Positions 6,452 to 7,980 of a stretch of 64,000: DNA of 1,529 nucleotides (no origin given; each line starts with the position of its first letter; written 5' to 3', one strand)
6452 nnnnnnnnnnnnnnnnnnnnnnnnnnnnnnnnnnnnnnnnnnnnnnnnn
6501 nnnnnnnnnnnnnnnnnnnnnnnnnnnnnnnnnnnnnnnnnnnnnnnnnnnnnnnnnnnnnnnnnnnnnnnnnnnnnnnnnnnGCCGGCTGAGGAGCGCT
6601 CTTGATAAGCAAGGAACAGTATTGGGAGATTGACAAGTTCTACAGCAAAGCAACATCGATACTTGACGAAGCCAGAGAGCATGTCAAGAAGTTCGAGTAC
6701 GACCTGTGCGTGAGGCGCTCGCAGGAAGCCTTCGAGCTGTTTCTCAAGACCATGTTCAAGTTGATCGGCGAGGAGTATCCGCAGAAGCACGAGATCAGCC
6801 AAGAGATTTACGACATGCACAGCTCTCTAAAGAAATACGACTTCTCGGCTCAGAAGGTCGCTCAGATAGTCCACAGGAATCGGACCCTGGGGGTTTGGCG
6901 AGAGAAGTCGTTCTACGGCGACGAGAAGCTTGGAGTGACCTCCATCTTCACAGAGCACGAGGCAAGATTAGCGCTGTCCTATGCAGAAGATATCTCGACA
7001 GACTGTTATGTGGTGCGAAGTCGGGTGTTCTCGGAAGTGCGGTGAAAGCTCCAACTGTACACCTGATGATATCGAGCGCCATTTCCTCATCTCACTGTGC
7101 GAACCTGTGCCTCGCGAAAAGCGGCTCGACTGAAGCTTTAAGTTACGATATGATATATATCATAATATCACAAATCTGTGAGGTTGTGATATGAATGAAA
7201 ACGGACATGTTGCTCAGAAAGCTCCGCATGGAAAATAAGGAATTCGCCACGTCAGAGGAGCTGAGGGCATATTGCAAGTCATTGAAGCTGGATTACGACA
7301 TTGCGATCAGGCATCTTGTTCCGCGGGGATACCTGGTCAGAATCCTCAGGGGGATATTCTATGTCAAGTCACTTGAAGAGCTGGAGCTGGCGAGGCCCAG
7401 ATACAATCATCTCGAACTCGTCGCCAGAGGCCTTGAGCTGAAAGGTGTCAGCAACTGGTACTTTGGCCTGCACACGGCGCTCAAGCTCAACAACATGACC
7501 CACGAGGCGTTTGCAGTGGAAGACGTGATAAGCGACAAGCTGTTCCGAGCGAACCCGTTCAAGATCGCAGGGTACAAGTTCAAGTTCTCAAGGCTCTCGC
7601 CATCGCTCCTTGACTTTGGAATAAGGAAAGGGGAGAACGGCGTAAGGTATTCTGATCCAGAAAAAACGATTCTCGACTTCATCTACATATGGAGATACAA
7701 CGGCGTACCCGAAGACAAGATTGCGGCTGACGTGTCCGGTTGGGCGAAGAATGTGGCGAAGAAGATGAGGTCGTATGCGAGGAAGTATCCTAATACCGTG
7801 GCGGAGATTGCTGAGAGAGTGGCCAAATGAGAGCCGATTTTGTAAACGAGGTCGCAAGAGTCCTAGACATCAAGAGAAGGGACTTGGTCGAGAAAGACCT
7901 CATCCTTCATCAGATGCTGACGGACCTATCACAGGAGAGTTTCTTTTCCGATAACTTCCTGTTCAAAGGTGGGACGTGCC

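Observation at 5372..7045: Uncharacterised 403-aa protein paired with a HEPN-like gene next to a tRNA: candidate new defence/toxin module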

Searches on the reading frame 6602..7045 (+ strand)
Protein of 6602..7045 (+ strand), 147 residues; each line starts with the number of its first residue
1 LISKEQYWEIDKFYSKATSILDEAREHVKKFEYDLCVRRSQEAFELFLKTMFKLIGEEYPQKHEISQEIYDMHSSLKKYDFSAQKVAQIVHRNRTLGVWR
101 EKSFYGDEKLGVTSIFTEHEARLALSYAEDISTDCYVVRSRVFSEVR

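Call 6: search_protein_families(library=pfam, proteins=[window:6602-7045:+], max_evalue=1)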
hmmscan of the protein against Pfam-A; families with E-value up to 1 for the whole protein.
window:6602-7045:+ (147 aa): 3 families
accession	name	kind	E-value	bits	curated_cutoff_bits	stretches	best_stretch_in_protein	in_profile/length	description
PF05168.19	HEPN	-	5.6e-10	39.8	22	1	12-132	3-111/117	HEPN domain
PF13142.11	DUF3960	-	0.024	15.2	22.9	1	92-122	40-70/89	Domain of unknown function (DUF3960)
PF07285.16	DUF1444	-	0.082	12.9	23.8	1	61-137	56-129/264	Protein of unknown function (DUF1444)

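Call 7: search_protein_families(library=padloc, proteins=[window:6602-7045:+], max_evalue=1)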
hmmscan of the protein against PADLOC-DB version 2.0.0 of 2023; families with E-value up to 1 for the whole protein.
window:6602-7045:+ (147 aa): 0 families

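Call 8: search_protein_families(library=ncbifam, proteins=[window:6602-7045:+], max_evalue=1)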
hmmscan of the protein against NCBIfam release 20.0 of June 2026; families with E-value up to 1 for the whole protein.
window:6602-7045:+ (147 aa): 1 family
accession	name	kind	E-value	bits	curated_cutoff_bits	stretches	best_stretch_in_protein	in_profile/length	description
NF010189.0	PRK13668.1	equivalog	0.0026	17.4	221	1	60-135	55-127/267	hypothetical protein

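Call 35: find_homologous_proteins(query=window:6602-7045:+, max_evalue=0.001)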
Query window:6602-7045:+ (147 aa): 38 proteins with E <= 0.001 among 56 candidates.
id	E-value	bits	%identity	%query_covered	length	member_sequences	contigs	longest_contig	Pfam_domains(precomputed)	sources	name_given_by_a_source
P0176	1.6e-90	318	99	100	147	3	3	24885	PF14355.13,PF05168.20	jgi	-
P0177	6.3e-85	300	91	100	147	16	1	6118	PF14355.13,PF05168.20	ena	-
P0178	3.0e-69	249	76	98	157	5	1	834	PF05168.20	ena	-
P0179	1.2e-68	247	75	99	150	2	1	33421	PF14355.13,PF05168.20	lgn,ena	-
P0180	5.5e-68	245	76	97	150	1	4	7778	PF05168.20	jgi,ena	-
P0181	2.8e-67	243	71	99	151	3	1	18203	PF05168.20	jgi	-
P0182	4.3e-67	242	74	99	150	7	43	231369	PF05168.20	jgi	jgi:HEPN domain-containing protein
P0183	1.1e-66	241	74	99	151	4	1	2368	PF05168.20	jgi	jgi:HEPN domain-containing protein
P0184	7.5e-64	232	70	99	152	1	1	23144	PF14355.13,PF05168.20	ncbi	-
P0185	8.7e-64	232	71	99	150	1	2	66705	PF05168.20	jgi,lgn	-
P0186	2.6e-63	230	71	99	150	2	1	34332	PF05168.20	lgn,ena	-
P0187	2.9e-63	230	68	99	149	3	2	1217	PF05168.20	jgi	jgi:HEPN domain-containing protein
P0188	4.9e-63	229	69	99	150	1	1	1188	PF14355.13,PF05168.20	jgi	-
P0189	1.3e-61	225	68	99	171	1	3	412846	PF14355.13,PF05168.20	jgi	jgi:HEPN domain-containing protein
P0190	6.8e-60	219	67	100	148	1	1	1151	PF05168.20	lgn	-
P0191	1.0e-56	209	62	99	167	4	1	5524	PF05168.20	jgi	jgi:HEPN domain-containing protein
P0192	2.2e-55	204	60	99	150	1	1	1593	PF05168.20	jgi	jgi:HEPN domain-containing protein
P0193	3.0e-52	194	75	78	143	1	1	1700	PF05168.20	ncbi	-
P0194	7.1e-52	193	60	96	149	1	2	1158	PF05168.20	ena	-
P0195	1.4e-50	189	63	97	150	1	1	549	PF05168.20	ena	-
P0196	1.8e-50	188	59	99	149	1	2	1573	PF14355.13,PF05168.20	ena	-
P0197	3.6e-49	184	58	96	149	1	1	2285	PF05168.20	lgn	-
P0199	1.0e-46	176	59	97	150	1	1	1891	PF14355.13,PF05168.20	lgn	-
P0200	3.8e-41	158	57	90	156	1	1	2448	PF05168.20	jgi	jgi:HEPN domain-containing protein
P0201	2.1e-37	146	54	86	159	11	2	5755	PF05168.20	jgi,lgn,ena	jgi:HEPN domain-containing protein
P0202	5.3e-35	138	49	92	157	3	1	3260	PF05168.20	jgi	jgi:HEPN domain-containing protein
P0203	1.3e-34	137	47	99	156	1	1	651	PF05168.20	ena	-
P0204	2.5e-34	136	51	92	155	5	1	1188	PF05168.20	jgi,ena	-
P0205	2.0e-33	133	48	92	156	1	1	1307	PF05168.20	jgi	jgi:HEPN domain-containing protein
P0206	6.7e-33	132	48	93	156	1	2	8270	PF05168.20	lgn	-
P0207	1.4e-32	130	48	93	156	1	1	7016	PF05168.20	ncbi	-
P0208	2.6e-32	130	43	98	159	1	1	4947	PF05168.20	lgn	-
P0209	1.6e-31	127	47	92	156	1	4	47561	PF05168.20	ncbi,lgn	-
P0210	4.5e-31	126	47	92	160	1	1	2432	PF05168.20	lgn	-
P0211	2.0e-28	117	48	94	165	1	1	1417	PF05168.20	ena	-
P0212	6.7e-28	115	42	97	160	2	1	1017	PF05168.20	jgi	jgi:HEPN domain-containing protein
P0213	5.7e-25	106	48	70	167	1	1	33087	PF05168.20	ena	-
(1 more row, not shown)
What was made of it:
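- On Pfam PF05168 HEPN / HEPN-T (ORF-B): Homologues are precomputed as PF05168, some also with weak PF14355 Abi_C (call 35).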

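Call 51: find_related_loci(query=A3, collection=metagenome_contigs, flank=4000)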
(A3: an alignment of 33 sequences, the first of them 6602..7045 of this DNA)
Query A3 (147 aa) in metagenome_contigs; peptide patterns used: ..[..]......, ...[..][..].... (x = any residue, [..] = any of these).
130 stretches matched a pattern; 63 encode a relative of the query (tblastn E <= 1e-3); 63 distinct loci.
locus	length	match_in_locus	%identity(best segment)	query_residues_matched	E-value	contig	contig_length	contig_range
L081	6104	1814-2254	90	1-147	1e-90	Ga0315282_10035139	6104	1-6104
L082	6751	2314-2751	89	2-147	3e-89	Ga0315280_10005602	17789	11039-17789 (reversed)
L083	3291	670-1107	88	1-146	8e-89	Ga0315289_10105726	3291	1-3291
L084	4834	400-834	74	2-146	3e-76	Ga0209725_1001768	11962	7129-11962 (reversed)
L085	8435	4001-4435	75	2-146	1e-74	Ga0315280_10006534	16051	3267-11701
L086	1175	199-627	76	1-143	5e-79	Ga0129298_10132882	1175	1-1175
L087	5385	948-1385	71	1-146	2e-73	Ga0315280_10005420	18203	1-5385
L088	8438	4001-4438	74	1-146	7e-73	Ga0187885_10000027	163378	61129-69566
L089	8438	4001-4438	74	1-146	7e-73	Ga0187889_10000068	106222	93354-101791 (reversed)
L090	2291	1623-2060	74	1-146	2e-74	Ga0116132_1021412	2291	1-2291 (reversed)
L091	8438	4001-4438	71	1-146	1e-69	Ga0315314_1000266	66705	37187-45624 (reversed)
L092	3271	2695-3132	68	1-146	2e-69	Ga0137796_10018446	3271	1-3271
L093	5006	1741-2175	68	2-146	3e-67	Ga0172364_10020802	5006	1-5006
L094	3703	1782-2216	61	2-146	6e-62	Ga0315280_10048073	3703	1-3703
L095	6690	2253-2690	51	1-146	4e-53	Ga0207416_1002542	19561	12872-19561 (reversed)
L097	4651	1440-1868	43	1-143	3e-42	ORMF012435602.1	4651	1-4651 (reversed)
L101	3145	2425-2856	45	1-143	2e-40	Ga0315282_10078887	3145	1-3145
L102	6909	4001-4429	42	2-143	6e-39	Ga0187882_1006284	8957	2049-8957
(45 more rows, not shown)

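Call 56: search_protein_families(library=pfam, proteins=[L085:4520-6049:+, L085:6045-6623:+, L088:1563-3170:+, L088:3157-3576:+, L093:39-1676:+, L101:751-2331:+, L102:4464-6245:+, L097:246-1403:+, L087:1528-4200:+, L085:2882-3784:+], max_evalue=0.001)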
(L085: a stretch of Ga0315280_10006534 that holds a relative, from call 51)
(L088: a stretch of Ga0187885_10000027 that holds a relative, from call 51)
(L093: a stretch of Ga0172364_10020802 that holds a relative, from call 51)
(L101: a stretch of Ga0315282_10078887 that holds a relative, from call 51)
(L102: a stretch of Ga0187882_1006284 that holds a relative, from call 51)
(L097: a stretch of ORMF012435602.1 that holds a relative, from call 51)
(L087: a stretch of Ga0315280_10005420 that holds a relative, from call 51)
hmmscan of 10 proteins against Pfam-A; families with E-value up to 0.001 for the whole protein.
L085:4520-6049:+ (510 aa): 3 families
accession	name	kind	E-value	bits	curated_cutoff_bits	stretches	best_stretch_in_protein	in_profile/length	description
PF02384.22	N6_Mtase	-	1.8e-103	346.6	20.4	1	158-474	2-310/311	N-6 DNA Methylase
PF12161.14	HsdM_N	-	2.3e-14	54.6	24.5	1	20-147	5-135/135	HsdM N-terminal domain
PF01170.24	UPF0020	-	0.00016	21.9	22.3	1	193-293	20-131/197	RMKL-like, methyltransferase domain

L085:6045-6623:+ (193 aa): 1 family
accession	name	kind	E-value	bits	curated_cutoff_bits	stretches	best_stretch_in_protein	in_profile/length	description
PF01850.27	PIN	-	1.7e-08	35.6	23.6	1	54-164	47-115/120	PIN domain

L088:1563-3170:+ (536 aa): 0 families

L088:3157-3576:+ (140 aa): 0 families

L093:39-1676:+ (546 aa): 0 families

L101:751-2331:+ (527 aa): 3 families
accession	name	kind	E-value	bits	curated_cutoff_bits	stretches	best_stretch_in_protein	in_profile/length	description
PF00239.26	Resolvase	-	1.4e-29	103.5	23.3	1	5-148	2-143/145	Resolvase, N terminal domain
PF07508.19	Recombinase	-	6e-15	55.8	21.1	1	171-261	1-102/102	Recombinase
PF13408.12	Zn_ribbon_recom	-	2.6e-08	34.5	25.3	1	272-322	1-57/58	Recombinase zinc beta ribbon domain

L102:4464-6245:+ (594 aa): 0 families

L097:246-1403:+ (386 aa): 3 families
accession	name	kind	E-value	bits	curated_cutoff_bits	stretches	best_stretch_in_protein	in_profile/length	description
PF18144.7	SMODS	-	1.3e-20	74.7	26.5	1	95-257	3-164/164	Second Messenger Oligonucleotide or Dinucleotide Synthetase domain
PF01909.29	NTP_transf_2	-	0.00021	22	21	1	122-178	3-63/93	Nucleotidyltransferase domain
PF18765.7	Polbeta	-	0.00064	20.3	26.9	0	121-165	1-44/93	Polymerase beta, Nucleotidyltransferase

L087:1528-4200:+ (891 aa): 6 families
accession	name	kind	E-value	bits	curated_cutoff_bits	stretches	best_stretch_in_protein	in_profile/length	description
PF04851.21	ResIII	-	1.4e-36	126.3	22.5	1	161-364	4-163/164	Type III restriction enzyme, res subunit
PF08463.15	EcoEI_R_C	-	2.3e-35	122.6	24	1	731-885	1-159/163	EcoEI R protein C-terminal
PF18766.7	SWI2_SNF2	-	2.9e-14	53.7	26.7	1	169-391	6-187/221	SWI2/SNF2 ATPase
PF00270.35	DEAD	-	5.5e-11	42.9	26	1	162-364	1-161/167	DEAD/DEAH box helicase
PF04313.20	HSDR_N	-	7.3e-08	32.9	25.1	1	27-121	100-196/198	Type I restriction enzyme R protein N terminus (HSDR_N)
PF00271.37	Helicase_C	-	1.9e-06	28.5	23.5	1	473-573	17-108/110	Helicase conserved C-terminal domain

L085:2882-3784:+ (301 aa): 1 family
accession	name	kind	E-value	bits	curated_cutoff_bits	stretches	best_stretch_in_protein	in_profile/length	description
PF01878.24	EVE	-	1e-05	26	23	1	3-119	1-131/145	EVE domain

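Call 57: search_solved_structures(query=A3, max_evalue=1, show_alignments=4)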
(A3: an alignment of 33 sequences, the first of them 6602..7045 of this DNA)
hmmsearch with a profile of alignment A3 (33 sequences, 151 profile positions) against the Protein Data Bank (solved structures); distinct sequences matched with E-value up to 1: 3.
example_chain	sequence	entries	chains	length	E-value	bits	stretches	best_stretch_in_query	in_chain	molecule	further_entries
3l8r_A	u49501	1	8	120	0.23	14.6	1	15-76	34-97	Putative PTS system, cellobiose-specific IIA component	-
7mwr_B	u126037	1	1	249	0.46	13.5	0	69-93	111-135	LHD101B4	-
4j7o_A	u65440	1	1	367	0.72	12.9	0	29-86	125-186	Putative surface cell antigen sca2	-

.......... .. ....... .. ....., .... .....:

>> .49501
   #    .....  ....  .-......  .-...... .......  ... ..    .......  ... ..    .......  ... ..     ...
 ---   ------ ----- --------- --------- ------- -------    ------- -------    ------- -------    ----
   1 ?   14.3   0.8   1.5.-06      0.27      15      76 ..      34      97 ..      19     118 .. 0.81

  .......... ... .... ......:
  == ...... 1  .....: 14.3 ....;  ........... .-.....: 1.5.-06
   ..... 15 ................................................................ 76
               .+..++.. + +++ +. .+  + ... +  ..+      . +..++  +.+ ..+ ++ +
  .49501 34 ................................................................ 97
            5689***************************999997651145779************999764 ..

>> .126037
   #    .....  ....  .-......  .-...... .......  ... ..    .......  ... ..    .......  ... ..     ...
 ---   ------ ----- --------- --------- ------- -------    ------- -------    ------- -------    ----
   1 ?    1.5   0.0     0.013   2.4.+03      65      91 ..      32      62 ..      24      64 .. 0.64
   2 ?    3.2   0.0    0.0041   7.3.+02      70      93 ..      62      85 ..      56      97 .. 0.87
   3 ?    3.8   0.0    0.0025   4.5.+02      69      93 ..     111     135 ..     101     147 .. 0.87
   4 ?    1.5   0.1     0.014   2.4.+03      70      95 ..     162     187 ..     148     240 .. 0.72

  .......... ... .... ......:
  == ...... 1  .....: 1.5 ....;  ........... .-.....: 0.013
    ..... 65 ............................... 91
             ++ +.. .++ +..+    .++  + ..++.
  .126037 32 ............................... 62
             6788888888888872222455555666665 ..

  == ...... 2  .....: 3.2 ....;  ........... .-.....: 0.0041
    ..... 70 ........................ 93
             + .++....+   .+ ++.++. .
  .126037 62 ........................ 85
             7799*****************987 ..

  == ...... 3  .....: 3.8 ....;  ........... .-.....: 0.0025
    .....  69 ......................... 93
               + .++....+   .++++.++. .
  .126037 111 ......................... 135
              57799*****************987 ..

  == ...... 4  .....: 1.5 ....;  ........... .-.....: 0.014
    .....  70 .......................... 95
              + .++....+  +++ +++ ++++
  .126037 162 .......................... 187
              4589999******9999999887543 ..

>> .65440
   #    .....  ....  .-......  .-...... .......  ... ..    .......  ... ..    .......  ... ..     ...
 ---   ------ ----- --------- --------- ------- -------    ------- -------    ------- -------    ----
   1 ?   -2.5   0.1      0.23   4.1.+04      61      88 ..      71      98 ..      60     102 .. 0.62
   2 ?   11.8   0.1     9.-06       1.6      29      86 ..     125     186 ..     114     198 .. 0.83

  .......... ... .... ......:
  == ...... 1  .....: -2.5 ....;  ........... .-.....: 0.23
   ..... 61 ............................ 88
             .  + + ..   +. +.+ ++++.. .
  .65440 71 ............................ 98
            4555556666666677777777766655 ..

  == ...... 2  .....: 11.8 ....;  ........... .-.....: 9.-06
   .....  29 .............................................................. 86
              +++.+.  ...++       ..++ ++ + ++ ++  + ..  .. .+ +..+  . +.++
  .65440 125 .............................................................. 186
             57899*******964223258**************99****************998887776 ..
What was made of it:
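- Closest known: HEPN-T / PF05168 small HEPN proteins of the AF0298 type. Different: Even a family profile finds no PDB sequence match (call 57).
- Tried and rejected: The ORF-B family profile against PDB sequences gave nothing (call 57).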

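Call 72: search_protein_families(library=padloc, proteins=[window:6602-7042:+, L097:1431-1892:+, L097:246-1403:+], max_evalue=1)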
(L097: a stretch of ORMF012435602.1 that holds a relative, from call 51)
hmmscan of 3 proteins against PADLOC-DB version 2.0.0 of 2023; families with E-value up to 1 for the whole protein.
window:6602-7042:+ (147 aa): 0 families

L097:1431-1892:+ (154 aa): 1 family
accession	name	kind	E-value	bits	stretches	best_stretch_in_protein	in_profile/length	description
PDLC02002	SAVED2--SAVED_TM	-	0.019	12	1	36-119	254-334/355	-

L097:246-1403:+ (386 aa): 33 families (the best 25 are shown)
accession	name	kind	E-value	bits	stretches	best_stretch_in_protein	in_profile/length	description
PDLC00809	Cyclase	-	8.5e-133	440.5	1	92-386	1-295/295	oligonucleotide-cyclase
PDLC00823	Cyclase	-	3.7e-68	228.2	1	92-384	2-282/285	oligonucleotide-cyclase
PDLC00818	Cyclase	-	7e-36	122.4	1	94-384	2-293/322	oligonucleotide-cyclase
PDLC00810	Cyclase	-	3.9e-35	119.9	1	92-362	1-271/335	oligonucleotide-cyclase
PDLC00776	Cyclase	-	1.5e-34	117.7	1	94-384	4-284/287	oligonucleotide-cyclase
PDLC00819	Cyclase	-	5.3e-32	108.2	1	291-386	1-96/96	oligonucleotide-cyclase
PDLC00802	Cyclase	-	3e-30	103.6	2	220-384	159-329/332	oligonucleotide-cyclase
PDLC00779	Cyclase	-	1.4e-28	98.2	1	93-379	7-293/345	oligonucleotide-cyclase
PDLC00773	Cyclase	-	2.4e-27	94.4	1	99-384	7-295/334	oligonucleotide-cyclase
PDLC00822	Cyclase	-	1.9e-26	91.3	2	94-203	2-115/375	oligonucleotide-cyclase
PDLC00805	Cyclase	-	3.5e-26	90.4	1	95-380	25-310/314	oligonucleotide-cyclase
PDLC00777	Cyclase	-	5.6e-24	83.1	1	94-362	3-274/341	oligonucleotide-cyclase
PDLC00796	Cyclase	-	1e-23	82.4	1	95-293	3-197/432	oligonucleotide-cyclase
PDLC00786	Cyclase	-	1.6e-23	81.5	1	95-384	3-292/293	oligonucleotide-cyclase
PDLC00814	Cyclase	-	8.9e-23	79.1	1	96-384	6-291/295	oligonucleotide-cyclase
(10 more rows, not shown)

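Call 78: search_protein_families(library=pfam, proteins=[L094:1595-1771:+, L082:2917-3129:+, L081:38-529:+, L082:1974-2162:+, L084:76-300:+, L092:2488-2670:+], max_evalue=1)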
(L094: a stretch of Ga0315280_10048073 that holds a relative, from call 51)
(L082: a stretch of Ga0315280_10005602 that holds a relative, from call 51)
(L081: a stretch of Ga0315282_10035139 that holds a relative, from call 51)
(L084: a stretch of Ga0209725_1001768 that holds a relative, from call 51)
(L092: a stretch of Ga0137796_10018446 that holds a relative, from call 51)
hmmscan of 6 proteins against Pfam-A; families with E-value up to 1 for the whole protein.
L094:1595-1771:+ (59 aa): 1 family
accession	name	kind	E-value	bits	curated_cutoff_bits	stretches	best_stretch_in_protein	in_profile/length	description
PF09312.16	SurA_N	-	0.18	12.4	30.8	1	15-49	15-49/118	SurA N-terminal domain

L082:2917-3129:+ (71 aa): 0 families

L081:38-529:+ (164 aa): 0 families

L082:1974-2162:+ (63 aa): 2 families
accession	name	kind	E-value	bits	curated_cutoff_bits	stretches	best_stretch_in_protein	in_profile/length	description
PF13643.11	DUF4145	-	2.2e-08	34.5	23.1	1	2-52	41-87/88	Domain of unknown function (DUF4145)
PF18731.6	HEPN_Swt1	-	0.052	14.3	27.5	1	8-58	68-113/115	Swt1-like HEPN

L084:76-300:+ (75 aa): 0 families

L092:2488-2670:+ (61 aa): 0 families

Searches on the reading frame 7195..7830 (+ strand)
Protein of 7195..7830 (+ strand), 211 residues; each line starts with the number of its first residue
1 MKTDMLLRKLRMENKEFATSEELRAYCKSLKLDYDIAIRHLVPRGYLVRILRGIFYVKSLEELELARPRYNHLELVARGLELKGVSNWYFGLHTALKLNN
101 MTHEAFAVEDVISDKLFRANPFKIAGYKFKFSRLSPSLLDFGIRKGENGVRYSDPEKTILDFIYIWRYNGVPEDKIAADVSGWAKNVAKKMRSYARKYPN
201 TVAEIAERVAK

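Call 6: search_protein_families(library=pfam, proteins=[window:7195-7830:+], max_evalue=1)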
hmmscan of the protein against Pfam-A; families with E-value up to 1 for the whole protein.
window:7195-7830:+ (211 aa): 2 families
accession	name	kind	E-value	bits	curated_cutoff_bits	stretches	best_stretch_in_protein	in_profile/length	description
PF13338.12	AbiEi_4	-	0.0006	20.3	25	1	6-57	2-48/49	Transcriptional regulator, AbiEi antitoxin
PF00159.23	Hormone_3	-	0.12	12.9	28.7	0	15-30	8-23/36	Pancreatic hormone peptide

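Call 7: search_protein_families(library=padloc, proteins=[window:7195-7830:+], max_evalue=1)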
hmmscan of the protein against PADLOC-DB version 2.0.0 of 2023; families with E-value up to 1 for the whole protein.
window:7195-7830:+ (211 aa): 13 families
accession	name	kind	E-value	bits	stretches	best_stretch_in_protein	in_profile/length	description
PDLC02273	AbiEi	-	1.1e-46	157.4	1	18-207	17-202/205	AbiEi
PDLC02267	AbiEi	-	8.9e-16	56.1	1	4-201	7-188/252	AbiEi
PDLC02241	AbiEi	-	1.4e-11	42.6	1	31-198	25-182/199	AbiEi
PDLC02269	AbiEi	-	1e-07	29.5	1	19-166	14-147/251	AbiEi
PDLC02225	AbiEi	-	1.5e-06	26.1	1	9-163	12-145/198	AbiEi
PDLC02272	AbiEi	-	1.8e-06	25.9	1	31-168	25-153/200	AbiEi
PDLC02287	AbiEi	-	7.3e-05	20.4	1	37-163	31-144/253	AbiEi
PDLC02271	AbiEi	-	0.00013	19.3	1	42-170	48-173/263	AbiEi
PDLC02230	AbiEi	-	0.00018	19.3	1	37-167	22-137/192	AbiEi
PDLC02275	AbiEi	-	0.0039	15.2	1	10-166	6-142/184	AbiEi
PDLC02282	AbiEi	-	0.014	12.8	1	20-171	20-168/260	AbiEi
PDLC02266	AbiEi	-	0.017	12.5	1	3-164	3-161/258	AbiEi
PDLC02232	AbiEi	-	0.046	11.6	1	7-62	10-65/177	AbiEi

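Call 8: search_protein_families(library=ncbifam, proteins=[window:7195-7830:+], max_evalue=1)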
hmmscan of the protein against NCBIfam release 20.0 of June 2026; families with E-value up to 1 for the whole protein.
window:7195-7830:+ (211 aa): 0 families
